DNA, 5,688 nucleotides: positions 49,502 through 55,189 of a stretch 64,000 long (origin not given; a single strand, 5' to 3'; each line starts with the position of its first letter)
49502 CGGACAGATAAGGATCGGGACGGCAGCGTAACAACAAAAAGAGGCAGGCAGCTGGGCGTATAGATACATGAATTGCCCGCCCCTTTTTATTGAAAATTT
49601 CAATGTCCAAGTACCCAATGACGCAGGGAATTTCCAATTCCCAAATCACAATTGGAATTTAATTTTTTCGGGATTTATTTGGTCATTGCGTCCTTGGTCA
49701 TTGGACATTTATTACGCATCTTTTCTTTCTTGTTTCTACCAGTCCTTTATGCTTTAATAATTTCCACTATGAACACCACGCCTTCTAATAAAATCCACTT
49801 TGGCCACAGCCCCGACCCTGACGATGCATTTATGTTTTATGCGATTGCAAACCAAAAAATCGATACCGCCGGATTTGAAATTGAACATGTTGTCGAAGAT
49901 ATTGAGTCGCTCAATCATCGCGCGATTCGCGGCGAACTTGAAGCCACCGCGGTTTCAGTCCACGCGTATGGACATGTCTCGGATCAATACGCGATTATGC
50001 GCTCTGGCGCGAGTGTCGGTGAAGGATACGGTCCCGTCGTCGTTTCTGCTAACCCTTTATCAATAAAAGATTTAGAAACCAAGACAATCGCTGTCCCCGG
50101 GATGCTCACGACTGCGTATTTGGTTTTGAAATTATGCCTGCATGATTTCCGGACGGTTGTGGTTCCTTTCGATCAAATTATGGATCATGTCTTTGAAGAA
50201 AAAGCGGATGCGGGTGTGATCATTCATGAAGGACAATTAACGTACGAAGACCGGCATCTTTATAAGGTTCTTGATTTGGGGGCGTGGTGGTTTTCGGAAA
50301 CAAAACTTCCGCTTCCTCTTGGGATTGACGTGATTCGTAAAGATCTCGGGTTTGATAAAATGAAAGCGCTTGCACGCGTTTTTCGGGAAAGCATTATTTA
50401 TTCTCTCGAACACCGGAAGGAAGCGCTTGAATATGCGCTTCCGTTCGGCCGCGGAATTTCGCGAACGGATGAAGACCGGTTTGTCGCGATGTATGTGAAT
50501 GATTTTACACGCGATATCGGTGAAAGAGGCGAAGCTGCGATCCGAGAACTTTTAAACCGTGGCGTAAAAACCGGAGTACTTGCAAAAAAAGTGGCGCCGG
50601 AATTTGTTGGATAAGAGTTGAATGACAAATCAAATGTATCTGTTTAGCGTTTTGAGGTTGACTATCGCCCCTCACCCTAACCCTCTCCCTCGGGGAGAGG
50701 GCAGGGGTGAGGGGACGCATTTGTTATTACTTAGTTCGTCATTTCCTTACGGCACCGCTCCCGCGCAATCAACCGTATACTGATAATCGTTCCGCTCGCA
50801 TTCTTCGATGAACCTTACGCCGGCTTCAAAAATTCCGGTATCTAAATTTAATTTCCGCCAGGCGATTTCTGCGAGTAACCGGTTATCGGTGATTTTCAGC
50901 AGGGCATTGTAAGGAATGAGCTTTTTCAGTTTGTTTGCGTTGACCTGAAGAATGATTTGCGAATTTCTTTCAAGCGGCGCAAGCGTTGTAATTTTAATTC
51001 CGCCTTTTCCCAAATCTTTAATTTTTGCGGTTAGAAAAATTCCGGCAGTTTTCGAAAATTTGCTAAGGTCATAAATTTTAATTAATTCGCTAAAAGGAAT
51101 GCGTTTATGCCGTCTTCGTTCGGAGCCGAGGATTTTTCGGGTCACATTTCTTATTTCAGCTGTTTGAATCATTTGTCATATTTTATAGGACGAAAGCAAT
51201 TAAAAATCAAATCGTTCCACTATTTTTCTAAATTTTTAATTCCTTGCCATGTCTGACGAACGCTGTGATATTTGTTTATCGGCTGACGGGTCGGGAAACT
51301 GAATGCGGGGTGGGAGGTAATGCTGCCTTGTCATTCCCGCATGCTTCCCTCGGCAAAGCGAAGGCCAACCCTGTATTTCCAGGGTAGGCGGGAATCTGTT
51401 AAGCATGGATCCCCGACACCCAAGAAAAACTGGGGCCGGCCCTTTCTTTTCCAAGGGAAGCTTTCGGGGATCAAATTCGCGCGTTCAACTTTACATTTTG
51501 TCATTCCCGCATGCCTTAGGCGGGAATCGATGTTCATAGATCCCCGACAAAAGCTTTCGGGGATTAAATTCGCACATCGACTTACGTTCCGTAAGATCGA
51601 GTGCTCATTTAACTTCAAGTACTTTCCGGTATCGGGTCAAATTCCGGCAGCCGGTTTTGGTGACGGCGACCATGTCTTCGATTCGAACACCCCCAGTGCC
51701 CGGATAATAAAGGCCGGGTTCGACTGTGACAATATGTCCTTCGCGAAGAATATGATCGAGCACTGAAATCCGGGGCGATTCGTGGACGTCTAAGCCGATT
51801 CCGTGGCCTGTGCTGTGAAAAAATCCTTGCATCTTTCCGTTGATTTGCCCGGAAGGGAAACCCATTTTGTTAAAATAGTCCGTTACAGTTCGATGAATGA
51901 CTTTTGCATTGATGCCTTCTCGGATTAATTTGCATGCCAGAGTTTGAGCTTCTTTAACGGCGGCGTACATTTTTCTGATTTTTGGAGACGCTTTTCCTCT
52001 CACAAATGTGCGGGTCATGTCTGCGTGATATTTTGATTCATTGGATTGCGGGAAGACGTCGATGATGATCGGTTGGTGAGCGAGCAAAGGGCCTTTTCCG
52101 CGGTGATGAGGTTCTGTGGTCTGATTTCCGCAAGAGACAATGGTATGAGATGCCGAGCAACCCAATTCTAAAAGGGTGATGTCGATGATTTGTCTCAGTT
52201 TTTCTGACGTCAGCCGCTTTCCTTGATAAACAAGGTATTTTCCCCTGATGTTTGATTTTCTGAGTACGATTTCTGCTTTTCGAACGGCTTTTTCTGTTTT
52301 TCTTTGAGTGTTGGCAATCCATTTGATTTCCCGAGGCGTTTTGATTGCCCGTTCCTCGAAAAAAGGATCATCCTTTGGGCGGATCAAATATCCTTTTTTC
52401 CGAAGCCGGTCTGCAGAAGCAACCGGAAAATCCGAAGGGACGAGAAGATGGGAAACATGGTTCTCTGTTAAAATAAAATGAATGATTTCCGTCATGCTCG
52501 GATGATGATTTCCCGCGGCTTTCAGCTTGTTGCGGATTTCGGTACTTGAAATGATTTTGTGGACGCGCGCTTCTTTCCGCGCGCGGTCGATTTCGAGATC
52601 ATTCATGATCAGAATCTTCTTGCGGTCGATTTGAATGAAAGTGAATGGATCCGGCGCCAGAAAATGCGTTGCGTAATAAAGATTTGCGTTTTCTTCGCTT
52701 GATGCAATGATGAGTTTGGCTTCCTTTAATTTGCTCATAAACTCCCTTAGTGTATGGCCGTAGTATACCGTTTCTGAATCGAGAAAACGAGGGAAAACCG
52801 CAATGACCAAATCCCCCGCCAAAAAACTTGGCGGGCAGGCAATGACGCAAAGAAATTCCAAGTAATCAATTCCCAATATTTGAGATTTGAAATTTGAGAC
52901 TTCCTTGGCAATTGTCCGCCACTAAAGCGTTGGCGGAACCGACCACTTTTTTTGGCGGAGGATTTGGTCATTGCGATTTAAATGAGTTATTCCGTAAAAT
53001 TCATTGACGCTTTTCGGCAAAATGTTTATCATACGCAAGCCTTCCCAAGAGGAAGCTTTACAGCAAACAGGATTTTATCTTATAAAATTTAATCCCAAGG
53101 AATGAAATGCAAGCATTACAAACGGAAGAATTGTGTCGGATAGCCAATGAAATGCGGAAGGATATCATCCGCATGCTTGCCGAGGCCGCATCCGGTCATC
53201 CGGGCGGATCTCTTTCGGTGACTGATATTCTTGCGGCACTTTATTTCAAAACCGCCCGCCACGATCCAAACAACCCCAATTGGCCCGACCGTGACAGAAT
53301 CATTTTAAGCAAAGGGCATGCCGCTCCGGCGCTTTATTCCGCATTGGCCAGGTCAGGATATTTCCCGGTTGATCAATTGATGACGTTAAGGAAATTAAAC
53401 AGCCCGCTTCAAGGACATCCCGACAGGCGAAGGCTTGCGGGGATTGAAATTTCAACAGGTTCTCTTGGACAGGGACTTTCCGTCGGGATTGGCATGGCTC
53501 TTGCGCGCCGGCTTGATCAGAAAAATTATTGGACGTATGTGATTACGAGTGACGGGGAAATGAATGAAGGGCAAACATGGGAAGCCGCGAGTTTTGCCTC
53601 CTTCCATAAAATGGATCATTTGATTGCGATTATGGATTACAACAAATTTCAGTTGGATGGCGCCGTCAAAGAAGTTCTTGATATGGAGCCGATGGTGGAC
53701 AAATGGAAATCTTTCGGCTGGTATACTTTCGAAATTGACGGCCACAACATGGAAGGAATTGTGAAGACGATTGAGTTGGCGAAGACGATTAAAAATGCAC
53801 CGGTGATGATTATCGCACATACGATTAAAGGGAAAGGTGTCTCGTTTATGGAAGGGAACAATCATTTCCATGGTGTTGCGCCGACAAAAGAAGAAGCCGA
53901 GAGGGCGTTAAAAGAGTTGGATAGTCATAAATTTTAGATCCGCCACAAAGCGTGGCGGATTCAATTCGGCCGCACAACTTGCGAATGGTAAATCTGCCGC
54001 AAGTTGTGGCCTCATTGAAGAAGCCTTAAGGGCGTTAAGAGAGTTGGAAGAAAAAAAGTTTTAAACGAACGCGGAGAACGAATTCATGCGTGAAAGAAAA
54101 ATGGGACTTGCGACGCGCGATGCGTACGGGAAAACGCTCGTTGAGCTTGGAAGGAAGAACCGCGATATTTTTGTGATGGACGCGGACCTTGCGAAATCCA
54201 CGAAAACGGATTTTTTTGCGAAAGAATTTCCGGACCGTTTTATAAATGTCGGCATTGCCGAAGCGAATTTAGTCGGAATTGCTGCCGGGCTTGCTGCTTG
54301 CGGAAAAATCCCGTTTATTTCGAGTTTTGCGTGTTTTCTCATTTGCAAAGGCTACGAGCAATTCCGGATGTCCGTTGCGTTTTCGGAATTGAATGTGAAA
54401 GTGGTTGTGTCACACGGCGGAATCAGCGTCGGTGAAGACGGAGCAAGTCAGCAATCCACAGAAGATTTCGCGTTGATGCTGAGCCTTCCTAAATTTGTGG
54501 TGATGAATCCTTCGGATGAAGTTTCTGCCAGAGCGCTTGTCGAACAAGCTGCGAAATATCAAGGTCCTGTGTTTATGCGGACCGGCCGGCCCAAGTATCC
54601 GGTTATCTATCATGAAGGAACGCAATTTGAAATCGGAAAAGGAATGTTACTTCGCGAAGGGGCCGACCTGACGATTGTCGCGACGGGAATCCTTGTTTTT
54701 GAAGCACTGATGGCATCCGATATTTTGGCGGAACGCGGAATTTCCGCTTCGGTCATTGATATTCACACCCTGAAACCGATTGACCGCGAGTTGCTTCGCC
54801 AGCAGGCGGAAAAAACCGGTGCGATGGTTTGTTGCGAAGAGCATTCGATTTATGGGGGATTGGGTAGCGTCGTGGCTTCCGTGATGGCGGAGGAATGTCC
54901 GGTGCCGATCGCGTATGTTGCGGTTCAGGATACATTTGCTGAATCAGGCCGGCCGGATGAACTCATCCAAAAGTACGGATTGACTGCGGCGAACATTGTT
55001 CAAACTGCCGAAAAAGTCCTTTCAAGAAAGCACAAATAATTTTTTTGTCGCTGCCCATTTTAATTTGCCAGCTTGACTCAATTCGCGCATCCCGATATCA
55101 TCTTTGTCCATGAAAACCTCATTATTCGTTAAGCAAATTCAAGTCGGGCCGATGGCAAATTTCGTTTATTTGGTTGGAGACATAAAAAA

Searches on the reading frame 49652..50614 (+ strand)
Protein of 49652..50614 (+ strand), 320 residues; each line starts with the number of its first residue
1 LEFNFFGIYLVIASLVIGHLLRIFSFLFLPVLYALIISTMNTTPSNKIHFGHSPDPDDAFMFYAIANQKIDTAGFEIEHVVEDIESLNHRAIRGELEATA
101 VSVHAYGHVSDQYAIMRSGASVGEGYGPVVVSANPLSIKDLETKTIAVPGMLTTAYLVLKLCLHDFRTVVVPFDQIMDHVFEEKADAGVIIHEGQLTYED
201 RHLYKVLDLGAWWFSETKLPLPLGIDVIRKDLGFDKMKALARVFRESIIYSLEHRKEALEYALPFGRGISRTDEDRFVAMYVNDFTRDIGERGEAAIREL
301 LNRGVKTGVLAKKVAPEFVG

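Call 35: search_protein_families(library=pfam, proteins=[window:49652-50614:+], max_evalue=0.001)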
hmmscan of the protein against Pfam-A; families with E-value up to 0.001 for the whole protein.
window:49652-50614:+ (320 aa): 1 family
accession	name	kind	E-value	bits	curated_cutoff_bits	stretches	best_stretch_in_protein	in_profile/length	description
PF02621.19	VitK2_biosynth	-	3.5e-75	253.2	26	1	48-304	1-250/252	Menaquinone biosynthesis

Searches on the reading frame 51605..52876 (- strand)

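Call 35: search_protein_families(library=pfam, proteins=[window:51605-52876:-], max_evalue=0.001)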
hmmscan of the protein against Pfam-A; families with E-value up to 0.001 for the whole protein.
window:51605-52876:- (423 aa): 1 family
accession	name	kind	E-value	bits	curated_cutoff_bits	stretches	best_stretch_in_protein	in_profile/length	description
PF00557.29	Peptidase_M24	-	2.4e-45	155.3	23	1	191-407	7-208/208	Metallopeptidase family M24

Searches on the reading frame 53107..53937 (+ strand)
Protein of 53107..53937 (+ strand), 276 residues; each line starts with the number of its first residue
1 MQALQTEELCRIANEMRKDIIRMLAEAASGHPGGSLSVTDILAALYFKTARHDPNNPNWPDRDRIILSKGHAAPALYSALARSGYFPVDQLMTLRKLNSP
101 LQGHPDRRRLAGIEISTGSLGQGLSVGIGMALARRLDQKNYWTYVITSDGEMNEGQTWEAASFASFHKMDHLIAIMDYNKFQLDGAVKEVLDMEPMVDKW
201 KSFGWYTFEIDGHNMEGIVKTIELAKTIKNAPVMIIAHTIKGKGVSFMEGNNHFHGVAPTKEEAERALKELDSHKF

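Call 35: search_protein_families(library=pfam, proteins=[window:53107-53937:+], max_evalue=0.001)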
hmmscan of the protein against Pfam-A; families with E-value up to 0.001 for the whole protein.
window:53107-53937:+ (276 aa): 3 families
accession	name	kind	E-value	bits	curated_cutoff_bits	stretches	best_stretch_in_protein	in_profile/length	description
PF00456.26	Transketolase_N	-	6.1e-61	206.7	22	1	12-267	5-271/334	Transketolase, thiamine diphosphate binding domain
PF13292.11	DXP_synthase_N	-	6.1e-15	55.7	21.2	1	2-184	11-176/274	1-deoxy-D-xylulose-5-phosphate synthase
PF00676.26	E1_dh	-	6.8e-08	32.3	22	1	117-227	100-209/300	Dehydrogenase E1 component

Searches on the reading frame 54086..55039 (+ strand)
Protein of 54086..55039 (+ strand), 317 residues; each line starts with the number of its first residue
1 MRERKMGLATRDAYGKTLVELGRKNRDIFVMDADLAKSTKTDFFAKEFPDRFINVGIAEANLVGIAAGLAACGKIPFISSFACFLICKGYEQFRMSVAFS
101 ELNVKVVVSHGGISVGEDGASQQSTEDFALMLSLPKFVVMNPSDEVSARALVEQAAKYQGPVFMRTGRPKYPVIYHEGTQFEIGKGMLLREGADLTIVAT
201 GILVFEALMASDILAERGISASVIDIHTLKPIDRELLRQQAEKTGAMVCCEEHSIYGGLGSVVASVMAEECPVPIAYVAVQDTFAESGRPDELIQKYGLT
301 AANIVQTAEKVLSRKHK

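Call 35: search_protein_families(library=pfam, proteins=[window:54086-55039:+], max_evalue=0.001)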
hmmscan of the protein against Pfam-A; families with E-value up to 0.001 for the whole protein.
window:54086-55039:+ (317 aa): 3 families
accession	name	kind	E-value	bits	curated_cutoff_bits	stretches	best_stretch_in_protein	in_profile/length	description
PF02779.29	Transket_pyr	-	7.8e-43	146.6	27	1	8-172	3-173/174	Transketolase, pyrimidine binding domain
PF02780.25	Transketolase_C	-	3e-31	108.4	25.9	1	184-304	1-124/124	Transketolase, C-terminal domain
PF17147.9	PFOR_II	-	0.0003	21.5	27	1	193-268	1-76/102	Pyruvate:ferredoxin oxidoreductase core domain II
